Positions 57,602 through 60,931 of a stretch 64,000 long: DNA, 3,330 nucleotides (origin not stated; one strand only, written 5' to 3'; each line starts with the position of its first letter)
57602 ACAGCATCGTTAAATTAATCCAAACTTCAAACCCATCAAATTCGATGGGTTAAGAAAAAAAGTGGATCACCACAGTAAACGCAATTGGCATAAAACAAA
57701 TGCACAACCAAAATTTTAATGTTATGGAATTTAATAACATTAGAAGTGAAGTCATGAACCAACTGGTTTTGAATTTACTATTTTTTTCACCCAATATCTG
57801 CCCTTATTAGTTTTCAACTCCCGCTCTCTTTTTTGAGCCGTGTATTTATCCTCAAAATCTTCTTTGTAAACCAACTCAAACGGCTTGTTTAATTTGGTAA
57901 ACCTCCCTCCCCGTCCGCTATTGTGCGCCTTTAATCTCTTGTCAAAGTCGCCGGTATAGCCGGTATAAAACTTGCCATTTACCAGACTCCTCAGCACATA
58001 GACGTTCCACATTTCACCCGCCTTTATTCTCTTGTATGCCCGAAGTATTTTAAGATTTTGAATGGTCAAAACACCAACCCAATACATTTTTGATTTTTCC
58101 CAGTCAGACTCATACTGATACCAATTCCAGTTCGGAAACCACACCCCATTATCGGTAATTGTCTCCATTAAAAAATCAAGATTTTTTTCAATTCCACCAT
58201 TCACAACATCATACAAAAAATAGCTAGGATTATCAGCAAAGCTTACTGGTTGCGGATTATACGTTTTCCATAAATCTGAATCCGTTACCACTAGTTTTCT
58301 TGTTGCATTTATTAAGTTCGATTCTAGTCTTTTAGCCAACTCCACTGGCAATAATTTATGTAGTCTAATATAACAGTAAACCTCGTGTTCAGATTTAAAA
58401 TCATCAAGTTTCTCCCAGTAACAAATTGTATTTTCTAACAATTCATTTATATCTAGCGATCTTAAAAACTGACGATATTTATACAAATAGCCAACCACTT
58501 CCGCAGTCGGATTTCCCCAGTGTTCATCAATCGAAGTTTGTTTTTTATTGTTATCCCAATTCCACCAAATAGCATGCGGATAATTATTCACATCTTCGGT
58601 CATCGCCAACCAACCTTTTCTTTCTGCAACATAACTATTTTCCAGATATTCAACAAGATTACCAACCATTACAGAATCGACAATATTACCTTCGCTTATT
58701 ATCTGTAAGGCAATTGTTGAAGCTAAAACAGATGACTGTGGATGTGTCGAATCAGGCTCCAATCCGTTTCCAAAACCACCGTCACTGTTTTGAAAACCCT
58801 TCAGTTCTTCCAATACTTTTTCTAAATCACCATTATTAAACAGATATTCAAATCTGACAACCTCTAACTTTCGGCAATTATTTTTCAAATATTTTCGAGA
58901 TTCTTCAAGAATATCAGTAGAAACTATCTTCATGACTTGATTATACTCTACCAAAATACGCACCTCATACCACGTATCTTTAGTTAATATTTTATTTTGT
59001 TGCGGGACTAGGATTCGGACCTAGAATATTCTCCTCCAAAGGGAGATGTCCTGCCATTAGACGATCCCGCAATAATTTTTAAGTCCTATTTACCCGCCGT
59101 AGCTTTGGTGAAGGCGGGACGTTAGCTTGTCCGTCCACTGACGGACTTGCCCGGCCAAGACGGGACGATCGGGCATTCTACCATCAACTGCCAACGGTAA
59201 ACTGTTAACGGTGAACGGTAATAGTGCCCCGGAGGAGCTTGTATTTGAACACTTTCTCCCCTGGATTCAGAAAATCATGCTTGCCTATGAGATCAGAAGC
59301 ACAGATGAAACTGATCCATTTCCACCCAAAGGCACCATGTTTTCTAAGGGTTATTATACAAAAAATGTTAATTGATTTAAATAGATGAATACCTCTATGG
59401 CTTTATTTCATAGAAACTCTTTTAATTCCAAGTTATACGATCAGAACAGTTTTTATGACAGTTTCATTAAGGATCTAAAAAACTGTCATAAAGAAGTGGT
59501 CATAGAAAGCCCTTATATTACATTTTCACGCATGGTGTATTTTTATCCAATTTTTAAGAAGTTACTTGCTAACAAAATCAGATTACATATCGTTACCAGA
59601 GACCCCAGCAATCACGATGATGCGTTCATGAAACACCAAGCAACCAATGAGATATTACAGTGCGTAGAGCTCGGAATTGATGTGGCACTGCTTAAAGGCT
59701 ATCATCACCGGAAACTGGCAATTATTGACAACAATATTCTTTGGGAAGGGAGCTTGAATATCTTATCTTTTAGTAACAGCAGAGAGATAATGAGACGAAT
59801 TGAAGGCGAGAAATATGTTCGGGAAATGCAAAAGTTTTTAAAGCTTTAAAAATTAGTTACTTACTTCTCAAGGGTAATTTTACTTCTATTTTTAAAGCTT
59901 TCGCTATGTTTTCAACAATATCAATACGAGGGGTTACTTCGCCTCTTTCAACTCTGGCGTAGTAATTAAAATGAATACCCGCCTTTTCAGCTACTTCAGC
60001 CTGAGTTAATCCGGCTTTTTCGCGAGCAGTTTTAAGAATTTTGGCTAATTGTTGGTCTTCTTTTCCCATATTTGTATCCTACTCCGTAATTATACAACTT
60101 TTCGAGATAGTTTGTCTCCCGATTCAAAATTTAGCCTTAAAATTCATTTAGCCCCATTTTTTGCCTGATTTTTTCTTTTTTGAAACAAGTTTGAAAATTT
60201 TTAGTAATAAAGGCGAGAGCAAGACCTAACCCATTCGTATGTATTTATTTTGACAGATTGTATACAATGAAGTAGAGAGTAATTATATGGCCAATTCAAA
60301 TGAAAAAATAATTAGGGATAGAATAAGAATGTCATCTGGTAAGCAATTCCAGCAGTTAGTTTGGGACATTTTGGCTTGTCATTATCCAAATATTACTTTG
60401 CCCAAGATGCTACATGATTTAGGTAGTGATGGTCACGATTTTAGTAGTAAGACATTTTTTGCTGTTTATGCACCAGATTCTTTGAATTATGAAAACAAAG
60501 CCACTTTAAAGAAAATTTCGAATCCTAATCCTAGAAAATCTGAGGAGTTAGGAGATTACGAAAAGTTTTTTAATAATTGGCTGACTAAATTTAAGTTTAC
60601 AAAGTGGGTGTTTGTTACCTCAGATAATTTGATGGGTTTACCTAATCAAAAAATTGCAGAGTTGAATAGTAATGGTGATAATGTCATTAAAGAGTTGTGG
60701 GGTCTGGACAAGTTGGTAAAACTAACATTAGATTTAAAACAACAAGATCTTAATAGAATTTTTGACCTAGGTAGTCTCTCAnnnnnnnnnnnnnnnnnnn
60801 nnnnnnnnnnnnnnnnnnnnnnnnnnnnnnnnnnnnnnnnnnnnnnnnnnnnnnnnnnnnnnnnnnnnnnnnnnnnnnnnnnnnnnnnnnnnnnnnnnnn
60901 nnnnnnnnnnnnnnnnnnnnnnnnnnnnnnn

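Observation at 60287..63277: Three-gene cassette: putative nuclease + 84-aa protein + SMC-like coiled-coil ABC ATPase (Lamassu/DdmABC-like defence module?)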

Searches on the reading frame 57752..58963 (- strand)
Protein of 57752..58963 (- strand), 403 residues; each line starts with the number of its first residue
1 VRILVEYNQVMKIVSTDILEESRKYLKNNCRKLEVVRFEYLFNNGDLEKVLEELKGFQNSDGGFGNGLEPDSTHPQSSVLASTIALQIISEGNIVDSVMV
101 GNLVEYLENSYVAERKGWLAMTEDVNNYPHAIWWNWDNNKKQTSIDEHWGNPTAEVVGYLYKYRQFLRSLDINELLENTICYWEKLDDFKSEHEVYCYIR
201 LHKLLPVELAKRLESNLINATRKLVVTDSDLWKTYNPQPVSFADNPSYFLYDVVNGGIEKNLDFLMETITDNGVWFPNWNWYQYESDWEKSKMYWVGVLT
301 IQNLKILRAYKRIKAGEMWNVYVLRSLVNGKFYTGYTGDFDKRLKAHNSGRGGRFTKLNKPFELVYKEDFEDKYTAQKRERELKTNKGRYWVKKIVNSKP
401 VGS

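Call 4: search_protein_families(library=pfam, proteins=[window:57752-58963:-], max_evalue=0.1)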
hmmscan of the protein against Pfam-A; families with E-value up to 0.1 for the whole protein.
window:57752-58963:- (403 aa): 1 family
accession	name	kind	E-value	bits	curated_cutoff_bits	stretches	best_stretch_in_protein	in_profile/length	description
PF01541.30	GIY-YIG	-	1.6e-15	57.5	22.6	1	318-389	1-74/78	GIY-YIG catalytic domain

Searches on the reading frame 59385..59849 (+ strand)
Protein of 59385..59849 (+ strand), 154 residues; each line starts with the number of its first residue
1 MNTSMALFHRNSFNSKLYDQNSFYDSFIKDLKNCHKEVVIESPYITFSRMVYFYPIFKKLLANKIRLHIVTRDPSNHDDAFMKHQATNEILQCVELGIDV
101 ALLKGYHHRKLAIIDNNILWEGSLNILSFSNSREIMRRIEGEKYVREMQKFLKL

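Call 4: search_protein_families(library=pfam, proteins=[window:59385-59849:+], max_evalue=0.1)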
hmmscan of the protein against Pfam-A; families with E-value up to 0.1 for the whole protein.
window:59385-59849:+ (154 aa): 1 family
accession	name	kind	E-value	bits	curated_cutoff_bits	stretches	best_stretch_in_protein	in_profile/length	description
PF13091.12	PLDc_2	-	4.2e-12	46.5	27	1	28-151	2-127/132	PLD-like domain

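Call 5: search_protein_families(library=padloc, proteins=[window:59385-59849:+], max_evalue=0.1)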
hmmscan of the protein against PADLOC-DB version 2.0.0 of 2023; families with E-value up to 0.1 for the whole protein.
window:59385-59849:+ (154 aa): 3 families
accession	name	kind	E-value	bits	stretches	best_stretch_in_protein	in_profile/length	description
PDLC03924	MkoC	-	1.8e-10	37.6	1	22-142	992-1119/1136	-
PDLC03922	MkoB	-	0.00011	19.6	1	25-141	314-431/610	-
PDLC02901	DpdK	-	0.014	13.1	1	48-126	65-137/173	DpdK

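Call 6: search_protein_families(library=ncbifam, proteins=[window:59385-59849:+], max_evalue=0.1)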
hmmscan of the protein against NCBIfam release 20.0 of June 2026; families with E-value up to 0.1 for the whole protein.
window:59385-59849:+ (154 aa): 4 families
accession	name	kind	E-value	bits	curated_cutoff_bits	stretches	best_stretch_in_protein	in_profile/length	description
NF010491.0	PRK13912.1-2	equivalog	0.0045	16.8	225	1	9-138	23-156/180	nuclease NucT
NF010490.0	PRK13912.1-1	equivalog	0.01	15.9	211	0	85-152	82-152/159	nuclease NucT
TIGR04265.1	bac_cardiolipin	equivalog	0.013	14.5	290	1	103-127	217-241/483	cardiolipin synthase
NF041068.1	DpdK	equivalog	0.024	14.2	100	1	48-126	62-135/167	phospholipase D-like domain-containing protein DpdK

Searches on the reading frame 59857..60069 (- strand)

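Call 4: search_protein_families(library=pfam, proteins=[window:59857-60069:-], max_evalue=0.1)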
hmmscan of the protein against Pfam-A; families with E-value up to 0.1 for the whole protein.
window:59857-60069:- (70 aa): 9 families
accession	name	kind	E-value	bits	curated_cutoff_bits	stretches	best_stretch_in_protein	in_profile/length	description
PF01381.28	HTH_3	-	8.4e-16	58.2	23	1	12-62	1-51/55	Helix-turn-helix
PF13560.12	HTH_31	-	1.1e-12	48.5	27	1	7-60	1-55/64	Helix-turn-helix domain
PF12844.13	HTH_19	-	1.3e-06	28.6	30.2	1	11-62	3-54/64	Helix-turn-helix domain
PF13413.12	HTH_25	-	0.00041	20.5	24.6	1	11-43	1-33/62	Helix-turn-helix domain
PF13412.12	HTH_24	-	0.001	19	21.9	1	9-32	6-29/48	Winged helix-turn-helix DNA-binding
PF15731.11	MqsA_antitoxin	-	0.0011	19.6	30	1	9-53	71-115/131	Antitoxin component of bacterial toxin-antitoxin system, MqsA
PF13443.12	HTH_26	-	0.0012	19.5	22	1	17-62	7-53/63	Cro/C1-type HTH DNA-binding domain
PF13744.12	HTH_37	-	0.04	14.2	27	1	7-45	18-56/80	Helix-turn-helix domain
PF00157.23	Pou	-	0.06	13.7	27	1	3-28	4-29/72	Pou domain - N-terminal to homeobox domain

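Call 5: search_protein_families(library=padloc, proteins=[window:59857-60069:-], max_evalue=0.1)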
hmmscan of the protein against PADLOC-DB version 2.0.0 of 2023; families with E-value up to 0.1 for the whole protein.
window:59857-60069:- (70 aa): 21 families
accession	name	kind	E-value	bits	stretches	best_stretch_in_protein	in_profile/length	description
PDLC02926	HTH_VI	-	1.3e-12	45.8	1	8-64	2-58/92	-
PDLC04142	capH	-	4.4e-10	38.6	1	7-63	6-62/103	capH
PDLC03665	Control_protein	-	3e-09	35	1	10-64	11-66/77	control protein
PDLC03949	RmrA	-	2.1e-07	28.1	1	11-63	6-58/363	-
PDLC03954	RmrA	-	5.5e-07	26.8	1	9-65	12-68/380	-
PDLC03946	RmrA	-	6.8e-06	23.1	1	10-61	5-56/357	-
PDLC03953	RmrA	-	7.6e-06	23.4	1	9-62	7-60/373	-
PDLC03947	RmrA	-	1.6e-05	22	1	6-63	10-67/383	-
PDLC03952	RmrA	-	3.7e-05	20.7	1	10-64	25-79/395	-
PDLC03943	RmrA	-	7.7e-05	19.9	1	12-64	7-59/370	-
PDLC03671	Control_protein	-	8.5e-05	20.7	1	8-63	15-70/84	control protein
PDLC03666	Control_protein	-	0.00011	20.5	1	8-64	7-63/77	control protein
PDLC03944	RmrA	-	0.00015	18.9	1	10-61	9-60/384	-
PDLC03951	RmrA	-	0.0003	17.9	1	11-64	12-65/400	-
PDLC03948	RmrA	-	0.00046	17.2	1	10-63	11-64/397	-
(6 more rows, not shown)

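Call 6: search_protein_families(library=ncbifam, proteins=[window:59857-60069:-], max_evalue=0.1)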
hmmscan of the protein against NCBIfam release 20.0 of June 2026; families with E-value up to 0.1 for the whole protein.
window:59857-60069:- (70 aa): 19 families
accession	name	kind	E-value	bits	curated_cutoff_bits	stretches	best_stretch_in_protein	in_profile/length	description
NF041951.1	phage_RstR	subfamily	3e-14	53.2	80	1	8-62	3-57/108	RstR family transcriptional repressor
TIGR03070.1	couple_hipB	subfamily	3.5e-11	42.9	71.65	1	7-62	2-57/58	type II toxin-antitoxin system Y4mF family antitoxin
TIGR00270.2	TIGR00270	equivalog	7e-09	35.7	110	1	9-63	77-131/159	multiprotein bridging factor aMBF1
NF010465.0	PRK13890.1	equivalog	1.5e-06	28.3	96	1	9-67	8-65/121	conjugal transfer protein TrbA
NF006015.0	PRK08154.1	subfamily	1.6e-06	27.5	204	1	6-64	29-87/314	anaerobic benzoate catabolism transcriptional regulator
NF041677.1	trans_regClgR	equivalog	4.1e-06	26.8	170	1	9-63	10-64/113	transcriptional regulator ClgR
NF047948.1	male_kill_WMK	equivalog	1.3e-05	24.8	300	1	7-64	5-62/300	WO male-killing family protein Wmk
NF007408.0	PRK09943.1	equivalog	3e-05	23.6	211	1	3-60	3-60/185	HTH-type transcriptional regulator PuuR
TIGR03830.1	CxxCG_CxxCG_HTH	subfamily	4.5e-05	23.2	61.8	1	9-51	67-109/127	type II TA system antitoxin MqsA family protein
NF046032.1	TransRegSlrRBacil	equivalog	5.8e-05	23.2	250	1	9-64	3-59/149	HTH-type transcriptional regulator SlrR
NF007271.0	PRK09726.1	equivalog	0.0001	22.2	79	1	6-62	11-67/88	type II toxin-antitoxin system antitoxin HipB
NF041493.1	MobT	equivalog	0.0007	18.5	600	1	12-60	1-49/383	MobT family relaxase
NF041575.1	antitoxPezA_Strep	equivalog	0.0051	16.8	290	1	10-60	4-54/158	type II toxin-antitoxin system antitoxin PezA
NF008109.0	PRK10856.1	equivalog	0.017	14.8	208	1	9-33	16-40/334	cytoskeleton protein RodZ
NF041107.1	RQC_minor_1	subfamily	0.02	14.5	115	1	7-67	25-83/173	RQC-minor-1 family DNA-binding protein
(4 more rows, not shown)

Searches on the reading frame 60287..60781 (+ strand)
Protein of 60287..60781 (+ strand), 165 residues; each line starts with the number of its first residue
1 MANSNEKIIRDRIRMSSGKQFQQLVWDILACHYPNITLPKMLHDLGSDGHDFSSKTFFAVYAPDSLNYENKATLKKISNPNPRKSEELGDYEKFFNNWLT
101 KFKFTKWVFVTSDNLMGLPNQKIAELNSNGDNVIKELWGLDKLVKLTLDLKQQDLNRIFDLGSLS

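Call 47: search_protein_representatives(protein=window:60287-60781:+)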
Query: 165 residues. Proteins with E-value up to 0.001 (for the whole library): 21; up to 1e-10: 17; up to 1e-30: 7. The best 21 are listed.
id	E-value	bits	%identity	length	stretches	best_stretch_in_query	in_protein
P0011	2.1e-62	226.1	60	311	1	5-163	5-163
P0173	3.2e-39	150.7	50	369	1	3-161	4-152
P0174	9.7e-38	145.9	50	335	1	4-162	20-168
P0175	1.8e-37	145.0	49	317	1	3-162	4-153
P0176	4.2e-37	143.8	49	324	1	6-162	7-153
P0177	1.2e-36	142.3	45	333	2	3-161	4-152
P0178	1.9e-36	141.7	49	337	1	3-161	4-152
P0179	2.3e-30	121.9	47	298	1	3-161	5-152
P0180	4.3e-30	121.0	46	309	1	5-161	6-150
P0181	7.5e-28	113.7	50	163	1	6-159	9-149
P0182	3.3e-23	98.6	40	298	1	5-161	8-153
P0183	3.2e-21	92.2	50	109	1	3-115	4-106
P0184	8.1e-19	84.3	39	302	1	9-161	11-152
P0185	9.7e-19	84.1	41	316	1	12-149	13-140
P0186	2.5e-15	73.0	77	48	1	1-48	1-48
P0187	1.0e-14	71.0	34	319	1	1-158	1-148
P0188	3.2e-14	69.4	35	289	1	3-162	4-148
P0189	1.6e-06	44.3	38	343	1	6-153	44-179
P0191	1.0e-05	41.7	34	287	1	12-119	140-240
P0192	4.3e-04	36.5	29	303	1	7-158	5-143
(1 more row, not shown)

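Call 52: search_solved_structures(query=A5, max_evalue=10, show_alignments=5)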
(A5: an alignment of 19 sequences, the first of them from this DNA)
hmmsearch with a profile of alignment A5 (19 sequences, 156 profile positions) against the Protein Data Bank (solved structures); distinct sequences matched with E-value up to 10: 1.
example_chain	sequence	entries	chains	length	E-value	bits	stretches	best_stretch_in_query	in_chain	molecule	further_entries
8f3b_A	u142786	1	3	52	0.47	13.5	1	107-150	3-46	IQN22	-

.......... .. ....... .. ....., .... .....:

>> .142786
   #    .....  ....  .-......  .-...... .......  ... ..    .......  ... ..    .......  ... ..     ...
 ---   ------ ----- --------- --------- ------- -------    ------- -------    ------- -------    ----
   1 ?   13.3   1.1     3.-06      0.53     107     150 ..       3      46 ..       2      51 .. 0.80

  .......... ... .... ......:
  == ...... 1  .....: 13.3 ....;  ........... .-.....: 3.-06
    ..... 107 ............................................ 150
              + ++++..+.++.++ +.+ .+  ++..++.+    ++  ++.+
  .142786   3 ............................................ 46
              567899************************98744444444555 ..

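Call 54: search_protein_families(library=pfam, alignment_id=A5, max_evalue=10)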
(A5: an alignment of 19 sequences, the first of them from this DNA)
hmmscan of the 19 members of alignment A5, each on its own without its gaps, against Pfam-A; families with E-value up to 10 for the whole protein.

A. member 1, seq(165 aa): 1 family
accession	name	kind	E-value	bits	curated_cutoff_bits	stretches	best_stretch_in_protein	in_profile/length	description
PF08073.18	CHDNT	-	0.016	15.4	27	1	15-42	12-39/54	CHDNT (NUC034) domain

B. families by the number of members that match (of 19 scanned): 21 families
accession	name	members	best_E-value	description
PF22723.2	NA-iREase2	1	0.0026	NACHT-associated inactive Restriction Endonuclease 2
PF18647.6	Fungal_lectin_2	1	0.0057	Alpha-galactosyl-binding fungal lectin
PF07500.19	TFIIS_M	1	0.012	Transcription factor S-II (TFIIS), central domain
PF08073.18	CHDNT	1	0.016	CHDNT (NUC034) domain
PF02749.22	QRPTase_N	1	0.026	Quinolinate phosphoribosyl transferase, N-terminal domain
PF04471.18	Mrr_cat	1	0.032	Restriction endonuclease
PF12213.14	Dpoe2NT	1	0.048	DNA polymerases epsilon N terminal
PF21220.3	RecQ-1-like_HTH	1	0.052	RecQ-1-like, helix-turn-helix domain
PF11771.13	DUF3314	1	0.072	Protein of unknown function (DUF3314)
PF01209.24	Ubie_methyltran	1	0.099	ubiE/COQ5 methyltransferase family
PF18742.7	DpnII-MboI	1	0.1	REase_DpnII-MboI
PF03908.18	Sec20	1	0.11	Sec20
PF21468.3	Tor_FN3_2nd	1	0.11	Tyrosine-protein kinase receptor torso, second FN3 domain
PF18554.7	PheRS_DBD2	1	0.11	PheRS DNA binding domain 2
PF01935.23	DUF87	1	0.13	Helicase HerA, central domain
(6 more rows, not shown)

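Call 68: search_protein_families(library=pfam, proteins=[P0189, P0192, P0191, P0188, P0187, P0185, P0184, P0182, P0179, P0173], max_evalue=0.5)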
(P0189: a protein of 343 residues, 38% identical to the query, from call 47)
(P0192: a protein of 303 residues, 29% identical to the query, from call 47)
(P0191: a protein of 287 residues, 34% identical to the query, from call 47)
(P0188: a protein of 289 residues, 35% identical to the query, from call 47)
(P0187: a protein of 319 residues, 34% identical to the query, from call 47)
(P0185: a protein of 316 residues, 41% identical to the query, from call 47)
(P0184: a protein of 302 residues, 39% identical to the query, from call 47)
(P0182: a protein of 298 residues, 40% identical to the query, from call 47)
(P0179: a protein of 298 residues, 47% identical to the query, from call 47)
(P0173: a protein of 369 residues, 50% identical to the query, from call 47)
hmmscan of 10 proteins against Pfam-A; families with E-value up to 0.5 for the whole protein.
P0189 (343 aa): 0 families

P0192 (303 aa): 2 families
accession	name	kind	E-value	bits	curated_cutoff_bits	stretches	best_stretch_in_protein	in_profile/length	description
PF20277.3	CTD11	-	7.9e-05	23.7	27.7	1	167-301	4-138/138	C-terminal domain 11 of the ABC-three component (ABC-3C) systems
PF00651.37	BTB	-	0.031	14.9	20.5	1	130-173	53-98/110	BTB/POZ domain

P0191 (287 aa): 2 families
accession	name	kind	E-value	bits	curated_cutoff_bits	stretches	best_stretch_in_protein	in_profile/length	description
PF00072.30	Response_reg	-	4.6e-15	56.2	30.2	1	3-107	1-100/111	Response regulator receiver domain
PF07998.17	Peptidase_M54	-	0.093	13.2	24.4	0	102-161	20-78/194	Peptidase family M54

P0188 (289 aa): 0 families

P0187 (319 aa): 2 families
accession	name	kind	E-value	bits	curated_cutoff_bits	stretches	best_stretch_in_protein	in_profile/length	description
PF22723.2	NA-iREase2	-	0.0059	17.4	27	1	37-91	44-102/119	NACHT-associated inactive Restriction Endonuclease 2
PF07500.19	TFIIS_M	-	0.033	15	29.2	1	62-106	36-82/114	Transcription factor S-II (TFIIS), central domain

P0185 (316 aa): 0 families

P0184 (302 aa): 0 families

P0182 (298 aa): 0 families

P0179 (298 aa): 0 families

P0173 (369 aa): 3 families
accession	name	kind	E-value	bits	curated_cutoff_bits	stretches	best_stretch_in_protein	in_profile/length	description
PF23607.1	WZC_N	-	0.029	15.2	27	1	179-254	25-104/110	Tyrosine-protein kinase Wzc, N-terminal domain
PF01243.27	PNPOx_N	-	0.033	15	28.1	1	213-288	34-98/120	Pyridoxamine 5'-phosphate oxidase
PF02749.22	QRPTase_N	-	0.088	13.5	27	1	62-90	44-72/82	Quinolinate phosphoribosyl transferase, N-terminal domain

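Call 89: find_encoding_contigs(protein=P0179, flank=5000, max_places=2)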
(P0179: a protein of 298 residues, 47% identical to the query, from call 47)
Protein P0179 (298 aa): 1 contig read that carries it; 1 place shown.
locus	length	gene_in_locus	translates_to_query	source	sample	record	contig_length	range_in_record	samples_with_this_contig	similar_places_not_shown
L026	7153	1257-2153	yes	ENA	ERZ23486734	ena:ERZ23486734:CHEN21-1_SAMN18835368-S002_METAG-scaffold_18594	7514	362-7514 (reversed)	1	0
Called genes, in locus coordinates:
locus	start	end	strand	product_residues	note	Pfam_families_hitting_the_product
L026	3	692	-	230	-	?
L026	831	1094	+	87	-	-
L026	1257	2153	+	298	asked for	-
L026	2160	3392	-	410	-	-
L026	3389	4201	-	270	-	PF20434:BD-FAE (weak), PF00326:Peptidase_S9, PF01738:DLH, PF08840:BAAT_C (faint)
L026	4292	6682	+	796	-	-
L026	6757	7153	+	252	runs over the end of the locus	?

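Call 90: find_encoding_contigs(protein=P0177, flank=5000, max_places=2)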
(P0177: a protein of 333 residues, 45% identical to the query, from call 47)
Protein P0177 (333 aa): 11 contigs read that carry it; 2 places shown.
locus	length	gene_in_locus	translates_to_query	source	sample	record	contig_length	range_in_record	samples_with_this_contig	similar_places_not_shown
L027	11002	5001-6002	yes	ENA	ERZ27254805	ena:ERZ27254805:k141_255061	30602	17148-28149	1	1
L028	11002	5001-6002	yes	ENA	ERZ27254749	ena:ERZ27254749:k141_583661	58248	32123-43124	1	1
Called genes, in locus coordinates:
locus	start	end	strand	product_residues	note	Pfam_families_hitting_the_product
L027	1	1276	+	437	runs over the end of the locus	PF00239:Resolvase, PF07508:Recombinase, PF13408:Zn_ribbon_recom (weak)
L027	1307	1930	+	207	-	-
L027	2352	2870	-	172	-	-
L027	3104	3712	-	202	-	PF04263:TPK_catalytic, PF04265:TPK_B1_binding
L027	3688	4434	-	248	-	PF18912:DZR_2, PF00156:Pribosyltran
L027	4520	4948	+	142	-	-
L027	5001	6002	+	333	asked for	-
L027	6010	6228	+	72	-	-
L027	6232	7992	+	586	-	PF10088:DUF2326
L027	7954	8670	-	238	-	-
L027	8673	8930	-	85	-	-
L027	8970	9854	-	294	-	-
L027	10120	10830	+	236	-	-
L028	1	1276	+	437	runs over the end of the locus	PF00239:Resolvase, PF07508:Recombinase, PF13408:Zn_ribbon_recom (weak)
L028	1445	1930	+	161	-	-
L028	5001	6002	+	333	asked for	-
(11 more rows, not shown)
